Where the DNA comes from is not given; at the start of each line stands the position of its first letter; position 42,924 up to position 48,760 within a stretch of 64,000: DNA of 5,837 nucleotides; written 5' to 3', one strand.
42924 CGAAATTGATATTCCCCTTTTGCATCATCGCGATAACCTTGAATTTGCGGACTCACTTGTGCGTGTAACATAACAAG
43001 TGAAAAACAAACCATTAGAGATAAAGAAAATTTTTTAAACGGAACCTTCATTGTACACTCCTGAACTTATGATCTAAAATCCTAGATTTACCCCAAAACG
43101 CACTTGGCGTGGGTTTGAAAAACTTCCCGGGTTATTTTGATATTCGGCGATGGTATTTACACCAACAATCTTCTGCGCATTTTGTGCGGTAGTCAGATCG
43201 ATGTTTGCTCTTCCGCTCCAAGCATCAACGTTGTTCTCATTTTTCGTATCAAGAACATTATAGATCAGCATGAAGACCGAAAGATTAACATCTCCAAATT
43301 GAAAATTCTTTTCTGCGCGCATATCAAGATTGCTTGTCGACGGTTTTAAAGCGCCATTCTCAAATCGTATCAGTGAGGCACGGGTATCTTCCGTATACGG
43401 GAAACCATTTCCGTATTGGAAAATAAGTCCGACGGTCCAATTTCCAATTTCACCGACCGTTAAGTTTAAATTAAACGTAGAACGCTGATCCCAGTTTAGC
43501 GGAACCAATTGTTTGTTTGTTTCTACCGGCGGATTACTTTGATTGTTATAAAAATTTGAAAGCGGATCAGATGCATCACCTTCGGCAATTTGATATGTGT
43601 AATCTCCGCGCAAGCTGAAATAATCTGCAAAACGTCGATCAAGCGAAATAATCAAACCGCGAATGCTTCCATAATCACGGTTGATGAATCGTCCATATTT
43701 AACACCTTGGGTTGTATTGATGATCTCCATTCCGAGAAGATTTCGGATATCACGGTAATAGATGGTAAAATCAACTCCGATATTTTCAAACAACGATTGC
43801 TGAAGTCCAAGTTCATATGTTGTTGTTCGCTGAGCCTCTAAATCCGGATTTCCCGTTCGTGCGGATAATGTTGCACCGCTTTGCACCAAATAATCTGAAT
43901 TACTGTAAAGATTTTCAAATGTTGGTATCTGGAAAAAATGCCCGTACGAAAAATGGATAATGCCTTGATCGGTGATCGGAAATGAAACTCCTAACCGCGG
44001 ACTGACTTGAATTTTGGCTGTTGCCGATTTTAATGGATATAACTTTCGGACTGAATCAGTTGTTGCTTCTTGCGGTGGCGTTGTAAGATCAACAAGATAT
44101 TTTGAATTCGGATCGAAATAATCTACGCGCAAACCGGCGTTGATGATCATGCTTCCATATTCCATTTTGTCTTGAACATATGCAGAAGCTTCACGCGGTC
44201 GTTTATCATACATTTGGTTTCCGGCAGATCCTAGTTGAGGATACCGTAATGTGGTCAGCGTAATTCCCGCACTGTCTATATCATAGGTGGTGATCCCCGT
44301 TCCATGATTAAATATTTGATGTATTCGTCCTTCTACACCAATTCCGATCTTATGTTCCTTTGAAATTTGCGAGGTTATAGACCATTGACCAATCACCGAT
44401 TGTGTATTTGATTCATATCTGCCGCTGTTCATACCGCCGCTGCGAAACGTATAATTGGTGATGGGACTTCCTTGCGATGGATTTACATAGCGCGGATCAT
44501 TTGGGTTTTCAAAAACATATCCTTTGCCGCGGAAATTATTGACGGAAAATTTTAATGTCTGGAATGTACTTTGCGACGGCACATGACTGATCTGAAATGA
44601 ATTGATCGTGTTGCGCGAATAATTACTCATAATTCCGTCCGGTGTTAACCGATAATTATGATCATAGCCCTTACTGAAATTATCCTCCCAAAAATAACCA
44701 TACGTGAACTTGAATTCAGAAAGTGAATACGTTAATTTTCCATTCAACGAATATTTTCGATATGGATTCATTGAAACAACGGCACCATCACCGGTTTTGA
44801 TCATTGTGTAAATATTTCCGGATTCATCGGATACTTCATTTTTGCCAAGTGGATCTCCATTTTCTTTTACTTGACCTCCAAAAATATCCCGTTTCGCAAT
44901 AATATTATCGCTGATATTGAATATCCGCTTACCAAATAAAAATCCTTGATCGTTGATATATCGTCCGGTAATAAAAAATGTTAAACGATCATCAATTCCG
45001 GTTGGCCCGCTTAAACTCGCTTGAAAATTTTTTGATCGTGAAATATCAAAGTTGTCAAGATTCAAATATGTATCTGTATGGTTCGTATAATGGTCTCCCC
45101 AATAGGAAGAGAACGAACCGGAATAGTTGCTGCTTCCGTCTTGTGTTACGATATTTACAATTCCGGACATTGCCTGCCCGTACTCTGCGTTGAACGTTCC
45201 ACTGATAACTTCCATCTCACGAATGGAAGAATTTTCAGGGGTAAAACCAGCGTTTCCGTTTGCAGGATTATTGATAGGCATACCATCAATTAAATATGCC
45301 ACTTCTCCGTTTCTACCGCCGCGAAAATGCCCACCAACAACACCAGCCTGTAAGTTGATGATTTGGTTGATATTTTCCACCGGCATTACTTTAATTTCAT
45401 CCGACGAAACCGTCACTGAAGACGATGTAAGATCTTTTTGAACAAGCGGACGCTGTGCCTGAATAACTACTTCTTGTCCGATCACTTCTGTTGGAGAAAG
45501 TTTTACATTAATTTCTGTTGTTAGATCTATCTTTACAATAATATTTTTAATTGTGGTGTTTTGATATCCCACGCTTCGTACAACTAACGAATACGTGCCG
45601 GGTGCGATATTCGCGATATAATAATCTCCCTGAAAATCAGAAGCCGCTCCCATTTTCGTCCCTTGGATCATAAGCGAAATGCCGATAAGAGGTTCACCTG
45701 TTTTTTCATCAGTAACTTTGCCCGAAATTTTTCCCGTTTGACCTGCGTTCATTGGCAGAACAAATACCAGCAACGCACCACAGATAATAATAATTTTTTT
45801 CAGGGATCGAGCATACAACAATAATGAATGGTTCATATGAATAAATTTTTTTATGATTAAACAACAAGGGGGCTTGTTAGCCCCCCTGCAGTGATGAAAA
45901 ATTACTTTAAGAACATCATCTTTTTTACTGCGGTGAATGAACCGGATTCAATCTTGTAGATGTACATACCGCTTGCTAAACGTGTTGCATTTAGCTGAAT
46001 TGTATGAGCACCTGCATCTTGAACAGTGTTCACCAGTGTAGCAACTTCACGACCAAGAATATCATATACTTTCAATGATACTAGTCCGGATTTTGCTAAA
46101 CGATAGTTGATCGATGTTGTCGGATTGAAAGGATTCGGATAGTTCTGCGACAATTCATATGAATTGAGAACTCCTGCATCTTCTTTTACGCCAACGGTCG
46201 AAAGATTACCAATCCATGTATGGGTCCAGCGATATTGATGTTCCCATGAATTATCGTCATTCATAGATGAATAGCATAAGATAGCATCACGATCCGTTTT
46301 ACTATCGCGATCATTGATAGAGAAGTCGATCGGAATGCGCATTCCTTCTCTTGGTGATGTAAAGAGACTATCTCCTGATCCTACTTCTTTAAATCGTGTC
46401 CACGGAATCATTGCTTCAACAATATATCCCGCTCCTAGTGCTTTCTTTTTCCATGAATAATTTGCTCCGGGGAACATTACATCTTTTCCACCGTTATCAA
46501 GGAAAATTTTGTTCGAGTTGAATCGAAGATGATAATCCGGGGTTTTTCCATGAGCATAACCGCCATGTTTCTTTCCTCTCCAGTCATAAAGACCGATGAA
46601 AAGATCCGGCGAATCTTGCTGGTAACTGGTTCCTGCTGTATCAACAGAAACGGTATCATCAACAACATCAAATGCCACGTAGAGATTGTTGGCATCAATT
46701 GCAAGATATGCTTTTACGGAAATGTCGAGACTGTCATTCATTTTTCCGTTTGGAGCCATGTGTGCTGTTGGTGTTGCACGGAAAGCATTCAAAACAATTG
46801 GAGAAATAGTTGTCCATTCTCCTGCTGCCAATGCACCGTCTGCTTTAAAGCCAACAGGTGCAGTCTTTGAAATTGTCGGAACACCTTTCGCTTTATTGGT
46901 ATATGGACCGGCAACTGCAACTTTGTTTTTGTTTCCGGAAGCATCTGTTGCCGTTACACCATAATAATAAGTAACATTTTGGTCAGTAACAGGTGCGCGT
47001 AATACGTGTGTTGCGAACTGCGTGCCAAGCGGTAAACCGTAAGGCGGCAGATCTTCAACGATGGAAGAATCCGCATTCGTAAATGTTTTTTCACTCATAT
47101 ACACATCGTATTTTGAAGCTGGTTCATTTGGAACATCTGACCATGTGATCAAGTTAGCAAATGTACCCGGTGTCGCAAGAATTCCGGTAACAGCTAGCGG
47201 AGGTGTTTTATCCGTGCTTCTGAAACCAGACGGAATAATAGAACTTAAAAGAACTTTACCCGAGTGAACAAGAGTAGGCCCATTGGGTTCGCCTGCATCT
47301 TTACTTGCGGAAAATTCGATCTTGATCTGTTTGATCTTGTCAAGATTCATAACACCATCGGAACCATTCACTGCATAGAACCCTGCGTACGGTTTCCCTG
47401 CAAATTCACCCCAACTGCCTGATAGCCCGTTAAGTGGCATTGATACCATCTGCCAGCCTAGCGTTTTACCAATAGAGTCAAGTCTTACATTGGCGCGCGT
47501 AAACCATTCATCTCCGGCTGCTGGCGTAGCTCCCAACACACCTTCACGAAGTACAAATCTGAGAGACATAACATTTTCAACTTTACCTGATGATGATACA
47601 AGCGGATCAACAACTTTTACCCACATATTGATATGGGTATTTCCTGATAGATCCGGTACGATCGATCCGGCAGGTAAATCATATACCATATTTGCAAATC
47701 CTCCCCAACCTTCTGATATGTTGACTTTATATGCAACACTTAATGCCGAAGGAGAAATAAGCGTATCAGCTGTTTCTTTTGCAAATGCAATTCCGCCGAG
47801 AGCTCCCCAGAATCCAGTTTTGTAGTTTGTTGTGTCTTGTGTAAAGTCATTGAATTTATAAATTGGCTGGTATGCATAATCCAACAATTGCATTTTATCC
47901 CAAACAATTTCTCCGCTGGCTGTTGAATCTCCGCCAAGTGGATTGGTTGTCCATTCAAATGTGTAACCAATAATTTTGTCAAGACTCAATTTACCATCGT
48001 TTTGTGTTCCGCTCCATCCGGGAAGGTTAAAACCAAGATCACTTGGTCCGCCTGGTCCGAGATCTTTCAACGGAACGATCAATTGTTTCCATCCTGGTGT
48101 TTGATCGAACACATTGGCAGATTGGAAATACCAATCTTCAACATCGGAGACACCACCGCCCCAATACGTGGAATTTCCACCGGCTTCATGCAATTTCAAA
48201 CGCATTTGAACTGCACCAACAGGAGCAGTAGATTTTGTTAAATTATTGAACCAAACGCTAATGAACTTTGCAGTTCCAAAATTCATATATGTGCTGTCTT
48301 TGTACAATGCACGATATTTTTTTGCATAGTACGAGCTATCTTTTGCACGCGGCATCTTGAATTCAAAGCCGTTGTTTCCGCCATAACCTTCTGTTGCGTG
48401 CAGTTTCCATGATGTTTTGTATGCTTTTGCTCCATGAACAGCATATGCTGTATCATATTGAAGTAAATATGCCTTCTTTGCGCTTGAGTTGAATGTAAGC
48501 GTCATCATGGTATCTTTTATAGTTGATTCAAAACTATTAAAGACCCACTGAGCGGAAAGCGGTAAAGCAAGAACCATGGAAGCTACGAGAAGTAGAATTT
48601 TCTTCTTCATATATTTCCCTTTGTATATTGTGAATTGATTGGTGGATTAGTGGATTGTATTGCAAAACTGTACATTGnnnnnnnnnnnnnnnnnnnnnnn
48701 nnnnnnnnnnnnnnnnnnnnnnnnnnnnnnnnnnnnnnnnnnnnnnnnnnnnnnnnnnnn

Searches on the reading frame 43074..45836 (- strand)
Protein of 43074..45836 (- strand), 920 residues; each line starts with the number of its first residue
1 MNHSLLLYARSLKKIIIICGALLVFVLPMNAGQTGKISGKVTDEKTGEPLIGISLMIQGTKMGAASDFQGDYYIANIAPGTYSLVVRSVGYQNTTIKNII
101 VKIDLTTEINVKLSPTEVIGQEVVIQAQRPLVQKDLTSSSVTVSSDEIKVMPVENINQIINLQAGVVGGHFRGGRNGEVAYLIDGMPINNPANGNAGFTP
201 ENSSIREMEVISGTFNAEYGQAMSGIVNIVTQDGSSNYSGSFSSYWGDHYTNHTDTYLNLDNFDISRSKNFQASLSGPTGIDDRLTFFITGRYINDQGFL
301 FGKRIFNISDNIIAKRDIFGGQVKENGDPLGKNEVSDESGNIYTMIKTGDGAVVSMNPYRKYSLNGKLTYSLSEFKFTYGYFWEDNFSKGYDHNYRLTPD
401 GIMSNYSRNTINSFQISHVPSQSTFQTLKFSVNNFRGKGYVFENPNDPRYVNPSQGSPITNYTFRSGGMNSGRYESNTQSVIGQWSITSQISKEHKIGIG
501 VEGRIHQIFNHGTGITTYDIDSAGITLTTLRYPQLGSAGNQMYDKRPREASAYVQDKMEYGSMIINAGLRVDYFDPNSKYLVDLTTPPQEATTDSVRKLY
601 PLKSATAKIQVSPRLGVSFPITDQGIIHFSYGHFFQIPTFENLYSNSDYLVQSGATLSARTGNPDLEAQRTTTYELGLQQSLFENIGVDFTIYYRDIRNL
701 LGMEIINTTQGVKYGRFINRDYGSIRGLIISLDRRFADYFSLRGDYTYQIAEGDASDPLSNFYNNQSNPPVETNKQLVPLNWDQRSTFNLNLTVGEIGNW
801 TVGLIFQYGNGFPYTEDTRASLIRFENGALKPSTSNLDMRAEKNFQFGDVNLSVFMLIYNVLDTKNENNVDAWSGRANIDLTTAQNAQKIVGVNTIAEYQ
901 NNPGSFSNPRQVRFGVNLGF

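Call 6: search_protein_families(library=pfam, proteins=[window:43074-45836:-], max_evalue=0.001)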
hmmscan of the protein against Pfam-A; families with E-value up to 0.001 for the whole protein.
window:43074-45836:- (920 aa): 4 families
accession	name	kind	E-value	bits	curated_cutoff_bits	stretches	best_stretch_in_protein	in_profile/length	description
PF00593.30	TonB_dep_Rec_b-barrel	-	1.8e-24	87.9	27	1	369-860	20-435/436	TonB dependent receptor-like, beta-barrel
PF13715.12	CarbopepD_reg_2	-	7.9e-19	67.9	32.2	1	37-125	1-88/88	CarboxypepD_reg-like domain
PF13620.12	CarboxypepD_reg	-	7e-17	62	32.3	1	37-114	2-82/82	Carboxypeptidase regulatory-like domain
PF07715.20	Plug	-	7.3e-07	30.1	23.9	1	134-225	3-106/107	TonB-dependent Receptor Plug Domain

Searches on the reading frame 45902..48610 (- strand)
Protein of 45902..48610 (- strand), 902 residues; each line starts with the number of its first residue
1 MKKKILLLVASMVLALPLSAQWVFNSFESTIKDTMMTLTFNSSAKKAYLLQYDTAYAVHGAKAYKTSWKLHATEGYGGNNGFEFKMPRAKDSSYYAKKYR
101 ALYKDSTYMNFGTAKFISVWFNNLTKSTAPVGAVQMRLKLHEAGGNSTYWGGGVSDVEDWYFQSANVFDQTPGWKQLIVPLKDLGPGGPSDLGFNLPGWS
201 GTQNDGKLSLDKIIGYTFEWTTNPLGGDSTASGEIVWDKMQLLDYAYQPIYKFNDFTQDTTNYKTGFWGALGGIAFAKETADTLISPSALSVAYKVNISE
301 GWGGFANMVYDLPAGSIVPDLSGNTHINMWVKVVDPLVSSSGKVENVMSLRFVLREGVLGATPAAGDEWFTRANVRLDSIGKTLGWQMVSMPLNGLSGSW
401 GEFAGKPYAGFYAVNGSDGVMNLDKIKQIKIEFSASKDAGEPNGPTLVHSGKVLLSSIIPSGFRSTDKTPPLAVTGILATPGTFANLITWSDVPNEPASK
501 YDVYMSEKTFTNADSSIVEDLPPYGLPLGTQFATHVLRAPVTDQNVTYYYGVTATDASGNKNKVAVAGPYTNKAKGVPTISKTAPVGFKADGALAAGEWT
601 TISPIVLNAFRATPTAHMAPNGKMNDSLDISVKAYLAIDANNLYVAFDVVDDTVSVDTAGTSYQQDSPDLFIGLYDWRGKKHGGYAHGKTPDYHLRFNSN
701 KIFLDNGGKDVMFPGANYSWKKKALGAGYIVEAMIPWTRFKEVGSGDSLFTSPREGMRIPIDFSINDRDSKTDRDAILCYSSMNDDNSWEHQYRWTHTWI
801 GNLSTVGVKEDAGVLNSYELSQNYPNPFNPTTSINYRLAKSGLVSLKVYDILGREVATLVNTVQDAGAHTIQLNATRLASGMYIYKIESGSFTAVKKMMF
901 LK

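Call 6: search_protein_families(library=pfam, proteins=[window:45902-48610:-], max_evalue=0.001)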
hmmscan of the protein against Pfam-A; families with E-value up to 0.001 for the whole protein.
window:45902-48610:- (902 aa): 2 families
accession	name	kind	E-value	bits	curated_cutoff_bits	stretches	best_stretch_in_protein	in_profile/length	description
PF06452.16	CBM9_1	-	1.5e-16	61.2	23.4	1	619-795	20-177/185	Carbohydrate family 9 binding domain-like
PF18962.6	Por_Secre_tail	-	2.5e-11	44.1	27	1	824-898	2-73/75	Secretion system C-terminal sorting domain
